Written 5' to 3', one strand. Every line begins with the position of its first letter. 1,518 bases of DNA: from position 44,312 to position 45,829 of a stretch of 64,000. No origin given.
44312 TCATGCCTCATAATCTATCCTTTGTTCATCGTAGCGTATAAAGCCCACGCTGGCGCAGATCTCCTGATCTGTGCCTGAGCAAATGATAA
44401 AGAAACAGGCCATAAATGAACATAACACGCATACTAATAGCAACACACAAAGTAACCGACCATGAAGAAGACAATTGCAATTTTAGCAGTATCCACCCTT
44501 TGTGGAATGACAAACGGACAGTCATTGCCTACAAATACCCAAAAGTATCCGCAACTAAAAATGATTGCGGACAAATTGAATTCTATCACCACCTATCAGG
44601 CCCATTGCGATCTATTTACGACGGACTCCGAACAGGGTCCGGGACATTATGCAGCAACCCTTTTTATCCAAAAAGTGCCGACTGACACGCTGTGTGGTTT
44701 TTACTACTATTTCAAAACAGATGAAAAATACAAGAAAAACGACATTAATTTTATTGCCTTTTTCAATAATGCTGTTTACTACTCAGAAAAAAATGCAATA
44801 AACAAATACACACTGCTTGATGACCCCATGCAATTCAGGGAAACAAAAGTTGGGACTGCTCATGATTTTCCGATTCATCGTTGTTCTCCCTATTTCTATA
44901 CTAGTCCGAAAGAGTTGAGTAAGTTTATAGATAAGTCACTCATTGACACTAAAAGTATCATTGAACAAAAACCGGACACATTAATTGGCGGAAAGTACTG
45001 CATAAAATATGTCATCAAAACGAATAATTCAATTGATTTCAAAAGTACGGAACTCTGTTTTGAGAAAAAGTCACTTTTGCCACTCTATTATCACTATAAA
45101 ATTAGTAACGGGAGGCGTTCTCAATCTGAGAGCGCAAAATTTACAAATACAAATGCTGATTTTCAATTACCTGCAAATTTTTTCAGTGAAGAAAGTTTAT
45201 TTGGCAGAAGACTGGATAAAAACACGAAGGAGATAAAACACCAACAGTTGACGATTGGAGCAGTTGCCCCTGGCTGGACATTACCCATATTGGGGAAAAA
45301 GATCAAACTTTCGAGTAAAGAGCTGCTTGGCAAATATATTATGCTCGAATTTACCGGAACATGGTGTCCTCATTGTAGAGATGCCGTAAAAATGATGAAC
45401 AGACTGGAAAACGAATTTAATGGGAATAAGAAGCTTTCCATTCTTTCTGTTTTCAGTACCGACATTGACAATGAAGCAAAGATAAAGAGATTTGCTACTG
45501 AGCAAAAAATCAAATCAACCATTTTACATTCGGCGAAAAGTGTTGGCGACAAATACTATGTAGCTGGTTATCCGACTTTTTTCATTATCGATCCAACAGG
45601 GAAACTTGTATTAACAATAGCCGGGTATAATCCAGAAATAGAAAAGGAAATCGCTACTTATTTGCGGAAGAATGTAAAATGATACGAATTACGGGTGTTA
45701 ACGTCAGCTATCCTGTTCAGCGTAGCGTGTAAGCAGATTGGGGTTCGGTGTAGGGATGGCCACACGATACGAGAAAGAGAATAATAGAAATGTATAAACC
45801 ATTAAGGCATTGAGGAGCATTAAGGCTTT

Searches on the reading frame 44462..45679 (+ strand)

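Call 3: search_protein_families(library=pfam, proteins=[window:44462-45679:+], max_evalue=1)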
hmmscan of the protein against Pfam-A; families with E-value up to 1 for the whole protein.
window:44462-45679:+ (406 aa): 5 families
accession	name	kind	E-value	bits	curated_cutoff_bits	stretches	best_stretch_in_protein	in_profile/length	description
PF00578.27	AhpC-TSA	-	1e-13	51.8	26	1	265-383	1-122/124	AhpC/TSA family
PF13905.12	Thioredoxin_8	-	2.4e-09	37.8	27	1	290-381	1-93/94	Thioredoxin-like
PF08534.16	Redoxin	-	7e-09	36.1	26.6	1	282-397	20-144/148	Redoxin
PF13098.12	Thioredoxin_2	-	1.6e-07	32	27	1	290-392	5-97/104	Thioredoxin-like domain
PF00085.26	Thioredoxin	-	2.5e-06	27.9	23.5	1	291-337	19-60/103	Thioredoxin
